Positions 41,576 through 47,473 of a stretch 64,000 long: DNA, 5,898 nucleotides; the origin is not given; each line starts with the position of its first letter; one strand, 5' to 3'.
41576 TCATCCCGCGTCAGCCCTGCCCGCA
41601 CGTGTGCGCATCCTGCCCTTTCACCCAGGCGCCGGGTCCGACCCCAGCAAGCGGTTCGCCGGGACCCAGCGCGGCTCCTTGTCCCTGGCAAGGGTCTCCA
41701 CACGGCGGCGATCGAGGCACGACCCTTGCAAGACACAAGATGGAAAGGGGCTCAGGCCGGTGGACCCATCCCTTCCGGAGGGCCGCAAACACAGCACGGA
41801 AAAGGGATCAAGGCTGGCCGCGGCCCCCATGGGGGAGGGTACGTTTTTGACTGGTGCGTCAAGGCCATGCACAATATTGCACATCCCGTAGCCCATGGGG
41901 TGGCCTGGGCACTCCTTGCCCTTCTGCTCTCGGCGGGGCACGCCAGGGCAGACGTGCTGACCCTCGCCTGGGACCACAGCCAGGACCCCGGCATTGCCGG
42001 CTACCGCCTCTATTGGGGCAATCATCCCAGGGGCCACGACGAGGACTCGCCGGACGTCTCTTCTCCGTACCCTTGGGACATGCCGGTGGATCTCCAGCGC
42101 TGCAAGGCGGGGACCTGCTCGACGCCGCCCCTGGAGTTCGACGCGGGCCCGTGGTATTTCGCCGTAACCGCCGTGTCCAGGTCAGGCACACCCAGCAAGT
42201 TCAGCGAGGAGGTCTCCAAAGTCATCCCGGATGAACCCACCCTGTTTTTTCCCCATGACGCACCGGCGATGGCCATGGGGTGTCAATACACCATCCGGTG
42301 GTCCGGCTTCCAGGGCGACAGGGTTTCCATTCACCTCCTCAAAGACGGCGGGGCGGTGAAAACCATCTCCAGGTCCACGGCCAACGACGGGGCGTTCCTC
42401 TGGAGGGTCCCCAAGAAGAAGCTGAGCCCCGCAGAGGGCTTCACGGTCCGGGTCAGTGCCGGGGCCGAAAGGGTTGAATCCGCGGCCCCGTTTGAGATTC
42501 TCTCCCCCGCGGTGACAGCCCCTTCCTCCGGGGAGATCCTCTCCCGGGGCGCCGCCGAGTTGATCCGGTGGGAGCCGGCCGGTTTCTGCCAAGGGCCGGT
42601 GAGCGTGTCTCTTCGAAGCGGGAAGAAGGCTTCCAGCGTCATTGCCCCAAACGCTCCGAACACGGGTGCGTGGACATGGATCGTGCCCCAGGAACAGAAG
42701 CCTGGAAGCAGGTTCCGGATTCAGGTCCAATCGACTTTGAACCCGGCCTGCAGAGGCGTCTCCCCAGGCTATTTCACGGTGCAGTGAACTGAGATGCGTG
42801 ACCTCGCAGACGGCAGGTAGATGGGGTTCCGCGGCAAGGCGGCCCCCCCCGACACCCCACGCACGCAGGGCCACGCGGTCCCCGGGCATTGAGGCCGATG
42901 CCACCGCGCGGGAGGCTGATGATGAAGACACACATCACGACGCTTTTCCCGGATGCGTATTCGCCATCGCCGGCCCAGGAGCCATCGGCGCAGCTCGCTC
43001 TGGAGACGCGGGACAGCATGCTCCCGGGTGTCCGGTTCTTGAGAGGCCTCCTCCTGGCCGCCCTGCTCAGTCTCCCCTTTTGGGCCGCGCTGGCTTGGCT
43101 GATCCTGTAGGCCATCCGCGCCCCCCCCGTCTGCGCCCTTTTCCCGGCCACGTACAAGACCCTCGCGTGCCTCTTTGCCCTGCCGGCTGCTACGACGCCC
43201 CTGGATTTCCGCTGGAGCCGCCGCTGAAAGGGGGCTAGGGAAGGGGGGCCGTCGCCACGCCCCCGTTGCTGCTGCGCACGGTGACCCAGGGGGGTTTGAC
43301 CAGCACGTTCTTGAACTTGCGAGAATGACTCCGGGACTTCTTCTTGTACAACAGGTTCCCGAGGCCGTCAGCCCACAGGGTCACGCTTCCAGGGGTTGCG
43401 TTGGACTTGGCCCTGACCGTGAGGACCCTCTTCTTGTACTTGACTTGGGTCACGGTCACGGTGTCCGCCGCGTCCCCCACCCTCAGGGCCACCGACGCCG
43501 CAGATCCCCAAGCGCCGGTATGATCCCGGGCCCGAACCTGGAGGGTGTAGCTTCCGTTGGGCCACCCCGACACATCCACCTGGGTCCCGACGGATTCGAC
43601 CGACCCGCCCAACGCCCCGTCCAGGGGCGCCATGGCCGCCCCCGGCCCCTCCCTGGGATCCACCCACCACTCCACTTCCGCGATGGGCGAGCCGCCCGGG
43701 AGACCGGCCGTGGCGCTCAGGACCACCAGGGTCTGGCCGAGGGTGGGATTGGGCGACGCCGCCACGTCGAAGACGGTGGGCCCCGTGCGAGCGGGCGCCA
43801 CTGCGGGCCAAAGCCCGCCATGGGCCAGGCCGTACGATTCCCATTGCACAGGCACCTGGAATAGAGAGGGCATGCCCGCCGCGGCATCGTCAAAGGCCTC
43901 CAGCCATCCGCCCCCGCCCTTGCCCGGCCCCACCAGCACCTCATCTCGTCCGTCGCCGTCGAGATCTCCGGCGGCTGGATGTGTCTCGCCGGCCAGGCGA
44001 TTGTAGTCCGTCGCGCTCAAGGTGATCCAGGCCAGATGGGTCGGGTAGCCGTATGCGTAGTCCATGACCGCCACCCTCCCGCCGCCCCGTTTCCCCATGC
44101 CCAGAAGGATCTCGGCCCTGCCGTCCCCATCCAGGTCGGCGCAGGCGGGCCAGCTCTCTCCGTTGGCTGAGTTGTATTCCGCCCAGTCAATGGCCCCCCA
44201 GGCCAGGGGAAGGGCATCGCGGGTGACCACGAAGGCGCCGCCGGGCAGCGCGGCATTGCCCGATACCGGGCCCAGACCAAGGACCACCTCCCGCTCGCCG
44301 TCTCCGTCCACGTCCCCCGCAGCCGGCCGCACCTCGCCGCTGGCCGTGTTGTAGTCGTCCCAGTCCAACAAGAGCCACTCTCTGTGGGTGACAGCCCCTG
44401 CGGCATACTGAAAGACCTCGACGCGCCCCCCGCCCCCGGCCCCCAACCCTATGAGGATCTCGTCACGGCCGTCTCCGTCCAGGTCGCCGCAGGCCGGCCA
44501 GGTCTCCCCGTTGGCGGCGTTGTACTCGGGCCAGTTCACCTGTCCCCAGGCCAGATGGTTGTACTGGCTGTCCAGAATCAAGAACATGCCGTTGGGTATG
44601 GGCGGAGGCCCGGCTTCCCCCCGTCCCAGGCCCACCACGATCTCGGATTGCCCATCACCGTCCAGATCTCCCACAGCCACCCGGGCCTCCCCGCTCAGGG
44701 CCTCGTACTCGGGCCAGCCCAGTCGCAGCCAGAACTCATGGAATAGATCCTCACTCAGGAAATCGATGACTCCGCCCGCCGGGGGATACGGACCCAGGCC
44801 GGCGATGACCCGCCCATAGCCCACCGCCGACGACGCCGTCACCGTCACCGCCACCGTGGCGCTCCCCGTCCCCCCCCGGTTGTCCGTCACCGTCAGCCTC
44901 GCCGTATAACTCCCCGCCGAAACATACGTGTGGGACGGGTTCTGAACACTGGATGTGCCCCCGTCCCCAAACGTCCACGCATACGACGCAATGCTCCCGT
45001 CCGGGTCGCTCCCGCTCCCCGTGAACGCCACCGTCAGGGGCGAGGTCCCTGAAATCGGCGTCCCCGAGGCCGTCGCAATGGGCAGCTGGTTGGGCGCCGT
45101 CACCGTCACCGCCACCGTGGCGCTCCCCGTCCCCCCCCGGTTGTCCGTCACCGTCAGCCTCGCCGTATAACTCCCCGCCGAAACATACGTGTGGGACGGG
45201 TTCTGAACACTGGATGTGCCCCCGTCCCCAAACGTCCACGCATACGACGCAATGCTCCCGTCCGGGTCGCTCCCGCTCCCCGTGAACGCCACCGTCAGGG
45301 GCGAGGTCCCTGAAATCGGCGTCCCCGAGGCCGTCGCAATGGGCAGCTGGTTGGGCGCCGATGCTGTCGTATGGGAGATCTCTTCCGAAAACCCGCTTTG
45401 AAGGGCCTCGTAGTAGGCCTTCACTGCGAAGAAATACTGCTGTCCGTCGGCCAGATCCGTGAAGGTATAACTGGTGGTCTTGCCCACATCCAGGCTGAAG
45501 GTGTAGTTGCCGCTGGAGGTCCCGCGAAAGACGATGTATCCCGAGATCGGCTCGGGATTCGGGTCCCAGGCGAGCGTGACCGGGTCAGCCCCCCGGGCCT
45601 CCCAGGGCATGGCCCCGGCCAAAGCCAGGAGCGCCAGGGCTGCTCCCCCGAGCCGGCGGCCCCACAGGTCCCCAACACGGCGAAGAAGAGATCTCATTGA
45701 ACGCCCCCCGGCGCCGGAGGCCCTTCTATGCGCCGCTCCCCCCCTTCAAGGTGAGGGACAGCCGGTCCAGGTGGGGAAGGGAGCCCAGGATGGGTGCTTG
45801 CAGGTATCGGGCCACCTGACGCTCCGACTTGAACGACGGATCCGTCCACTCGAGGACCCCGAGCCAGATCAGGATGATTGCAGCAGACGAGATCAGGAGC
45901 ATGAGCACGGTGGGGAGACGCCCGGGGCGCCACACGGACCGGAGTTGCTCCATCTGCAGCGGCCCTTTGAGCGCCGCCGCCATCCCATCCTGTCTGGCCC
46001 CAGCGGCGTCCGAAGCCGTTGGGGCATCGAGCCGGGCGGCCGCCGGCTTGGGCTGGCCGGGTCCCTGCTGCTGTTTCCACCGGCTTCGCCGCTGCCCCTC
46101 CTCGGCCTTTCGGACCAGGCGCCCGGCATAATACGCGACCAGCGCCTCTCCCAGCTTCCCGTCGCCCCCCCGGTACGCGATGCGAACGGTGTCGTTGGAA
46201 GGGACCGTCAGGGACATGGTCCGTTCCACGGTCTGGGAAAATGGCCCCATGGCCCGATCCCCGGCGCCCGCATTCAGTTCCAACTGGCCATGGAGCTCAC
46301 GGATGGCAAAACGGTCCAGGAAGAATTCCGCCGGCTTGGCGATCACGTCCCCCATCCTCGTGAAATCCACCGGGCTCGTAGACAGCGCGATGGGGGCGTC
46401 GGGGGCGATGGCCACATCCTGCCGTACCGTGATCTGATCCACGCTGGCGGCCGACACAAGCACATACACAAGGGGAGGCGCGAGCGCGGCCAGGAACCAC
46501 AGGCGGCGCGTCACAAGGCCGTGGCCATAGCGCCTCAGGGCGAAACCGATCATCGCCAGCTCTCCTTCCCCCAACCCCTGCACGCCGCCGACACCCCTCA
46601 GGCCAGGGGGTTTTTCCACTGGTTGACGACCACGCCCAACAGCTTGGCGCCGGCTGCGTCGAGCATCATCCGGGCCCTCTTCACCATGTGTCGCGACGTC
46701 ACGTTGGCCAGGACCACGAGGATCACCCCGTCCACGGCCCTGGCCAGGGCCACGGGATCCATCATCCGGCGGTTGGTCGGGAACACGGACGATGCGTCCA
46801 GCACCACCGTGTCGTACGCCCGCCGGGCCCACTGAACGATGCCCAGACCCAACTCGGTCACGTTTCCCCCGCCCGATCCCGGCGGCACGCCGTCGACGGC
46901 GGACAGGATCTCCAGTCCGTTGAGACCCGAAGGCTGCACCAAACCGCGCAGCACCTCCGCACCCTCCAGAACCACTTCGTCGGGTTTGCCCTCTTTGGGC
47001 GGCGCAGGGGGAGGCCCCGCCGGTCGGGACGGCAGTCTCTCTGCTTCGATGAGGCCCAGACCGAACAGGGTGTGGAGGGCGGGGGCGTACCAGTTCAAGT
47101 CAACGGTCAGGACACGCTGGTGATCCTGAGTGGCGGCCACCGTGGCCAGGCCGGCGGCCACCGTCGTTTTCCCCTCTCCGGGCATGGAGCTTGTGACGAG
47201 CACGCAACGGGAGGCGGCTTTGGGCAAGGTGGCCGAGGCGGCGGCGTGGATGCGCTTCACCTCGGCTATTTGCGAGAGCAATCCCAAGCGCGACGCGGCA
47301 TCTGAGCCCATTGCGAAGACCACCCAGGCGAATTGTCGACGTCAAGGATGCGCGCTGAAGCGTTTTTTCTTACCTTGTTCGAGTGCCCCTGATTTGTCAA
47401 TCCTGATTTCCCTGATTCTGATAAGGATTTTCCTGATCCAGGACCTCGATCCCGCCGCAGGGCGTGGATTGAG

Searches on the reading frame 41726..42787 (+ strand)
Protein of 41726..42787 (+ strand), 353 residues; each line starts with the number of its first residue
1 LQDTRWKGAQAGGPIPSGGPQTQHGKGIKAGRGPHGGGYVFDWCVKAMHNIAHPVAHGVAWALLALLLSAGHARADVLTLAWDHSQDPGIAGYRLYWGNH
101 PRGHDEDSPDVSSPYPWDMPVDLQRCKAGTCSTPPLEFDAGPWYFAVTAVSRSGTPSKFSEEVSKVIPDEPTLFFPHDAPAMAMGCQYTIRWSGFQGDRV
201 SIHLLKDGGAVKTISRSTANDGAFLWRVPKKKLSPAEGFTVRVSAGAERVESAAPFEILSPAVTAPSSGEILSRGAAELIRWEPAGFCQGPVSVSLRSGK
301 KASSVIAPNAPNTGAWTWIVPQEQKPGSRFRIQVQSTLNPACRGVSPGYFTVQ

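Call 46: search_protein_families(library=pfam, proteins=[window:41726-42787:+], max_evalue=0.0001)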
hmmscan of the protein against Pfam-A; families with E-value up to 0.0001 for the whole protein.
window:41726-42787:+ (353 aa): 1 family
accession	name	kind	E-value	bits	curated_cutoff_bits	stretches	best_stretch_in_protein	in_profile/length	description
PF10342.15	Kre9_KNH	-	3.1e-09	37.9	24.6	0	266-337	2-78/94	Kre9/KNH-like N-terminal Ig-like domain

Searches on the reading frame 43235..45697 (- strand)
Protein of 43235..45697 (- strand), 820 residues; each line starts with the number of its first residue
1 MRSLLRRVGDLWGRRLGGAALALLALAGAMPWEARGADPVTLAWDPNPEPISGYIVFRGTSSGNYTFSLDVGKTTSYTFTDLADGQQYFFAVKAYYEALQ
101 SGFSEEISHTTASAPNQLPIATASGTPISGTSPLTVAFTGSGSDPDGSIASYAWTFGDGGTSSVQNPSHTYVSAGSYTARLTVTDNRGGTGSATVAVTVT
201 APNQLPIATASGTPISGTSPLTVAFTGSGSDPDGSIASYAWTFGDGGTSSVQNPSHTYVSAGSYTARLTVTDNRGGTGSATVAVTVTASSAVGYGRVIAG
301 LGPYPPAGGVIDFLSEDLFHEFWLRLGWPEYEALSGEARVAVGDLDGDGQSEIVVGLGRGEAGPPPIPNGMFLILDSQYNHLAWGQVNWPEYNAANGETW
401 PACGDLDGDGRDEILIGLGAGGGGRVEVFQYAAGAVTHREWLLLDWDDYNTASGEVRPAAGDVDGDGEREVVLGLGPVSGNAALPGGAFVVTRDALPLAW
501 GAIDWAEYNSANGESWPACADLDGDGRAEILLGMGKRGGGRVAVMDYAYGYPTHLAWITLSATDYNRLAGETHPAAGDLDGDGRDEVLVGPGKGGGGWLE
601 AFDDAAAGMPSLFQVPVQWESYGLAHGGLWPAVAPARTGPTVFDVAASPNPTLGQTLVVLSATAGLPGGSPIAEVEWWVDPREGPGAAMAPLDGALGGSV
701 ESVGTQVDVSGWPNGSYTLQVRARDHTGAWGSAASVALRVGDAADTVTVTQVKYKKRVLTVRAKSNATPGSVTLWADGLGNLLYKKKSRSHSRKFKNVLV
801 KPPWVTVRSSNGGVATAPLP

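Call 46: search_protein_families(library=pfam, proteins=[window:43235-45697:-], max_evalue=0.0001)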
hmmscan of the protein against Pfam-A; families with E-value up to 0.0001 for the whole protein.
window:43235-45697:- (820 aa): 8 families
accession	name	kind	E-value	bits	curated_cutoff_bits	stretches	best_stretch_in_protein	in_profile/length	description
PF18911.6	PKD_4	-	4.1e-44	149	27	2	116-199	1-85/85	PKD domain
PF00801.26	PKD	-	4.9e-31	107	23.5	2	124-194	5-76/80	PKD domain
PF22352.2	K319L-like_PKD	-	1e-23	83.6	27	2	135-199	13-84/84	K319L-like, PKD domain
PF01839.29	FG-GAP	-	3.8e-18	65.4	22.1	0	339-356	4-21/37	FG-GAP repeat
PF13517.12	FG-GAP_3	-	4.3e-14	53.3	26.9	2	521-589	1-61/61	FG-GAP-like repeat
PF00041.27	fn3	-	5.7e-09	36.5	25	1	37-109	13-83/84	Fibronectin type III domain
PF17963.7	Big_9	-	4.3e-08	34.4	23.6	0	116-198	1-89/89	Bacterial Ig domain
PF07495.19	Y_Y_Y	-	6.1e-06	26.5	26.6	0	710-739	33-63/65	Y_Y_Y domain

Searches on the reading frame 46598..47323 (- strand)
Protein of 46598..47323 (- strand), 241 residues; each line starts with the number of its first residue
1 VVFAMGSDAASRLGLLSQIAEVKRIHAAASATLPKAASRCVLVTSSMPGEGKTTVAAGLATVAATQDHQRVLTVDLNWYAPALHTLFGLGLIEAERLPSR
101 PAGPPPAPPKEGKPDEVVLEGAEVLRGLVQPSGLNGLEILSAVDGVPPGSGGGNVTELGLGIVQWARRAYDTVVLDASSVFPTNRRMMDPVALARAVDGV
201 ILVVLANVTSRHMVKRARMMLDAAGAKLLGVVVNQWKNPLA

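Call 46: search_protein_families(library=pfam, proteins=[window:46598-47323:-], max_evalue=0.0001)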
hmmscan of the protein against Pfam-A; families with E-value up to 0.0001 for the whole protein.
window:46598-47323:- (241 aa): 2 families
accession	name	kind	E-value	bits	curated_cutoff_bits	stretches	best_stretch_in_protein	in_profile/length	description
PF01656.29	CbiA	-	3.5e-07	30.7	25.4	1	42-232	2-109/125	CobQ/CobB/MinD/ParA nucleotide binding domain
PF10609.15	ParA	-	4e-05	23.6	27.1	0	39-89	4-53/246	NUBPL iron-transfer P-loop NTPase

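Call 66: search_protein_families(library=ncbifam, proteins=[window:46598-47323:-], max_evalue=0.00001)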
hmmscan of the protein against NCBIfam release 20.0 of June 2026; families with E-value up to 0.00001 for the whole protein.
window:46598-47323:- (241 aa): 6 families
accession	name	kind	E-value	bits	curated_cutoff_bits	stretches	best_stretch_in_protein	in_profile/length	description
TIGR01007.1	eps_fam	subfamily_domain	2.5e-15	56.6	108.05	1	162-236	120-190/204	polysaccharide biosynthesis tyrosine autokinase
TIGR03018.1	pepcterm_TyrKin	hypoth_equivalog_domain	4.9e-15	55.4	230.65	1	27-89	24-86/207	XrtA-associated tyrosine autokinase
TIGR03029.1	EpsG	equivalog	8.4e-10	38.3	313.8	0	39-89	104-153/274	chain length determinant protein tyrosine kinase EpsG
TIGR01005.1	eps_transp_fam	subfamily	5e-08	31.6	411.7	0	25-88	533-595/754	exopolysaccharide transport protein family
NF007350.0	PRK09841.1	equivalog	6.9e-08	31.1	1248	0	22-89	515-581/726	tyrosine-protein kinase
NF008568.0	PRK11519.1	equivalog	1.2e-06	27.1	1068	0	34-89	522-576/720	tyrosine-protein kinase Wzc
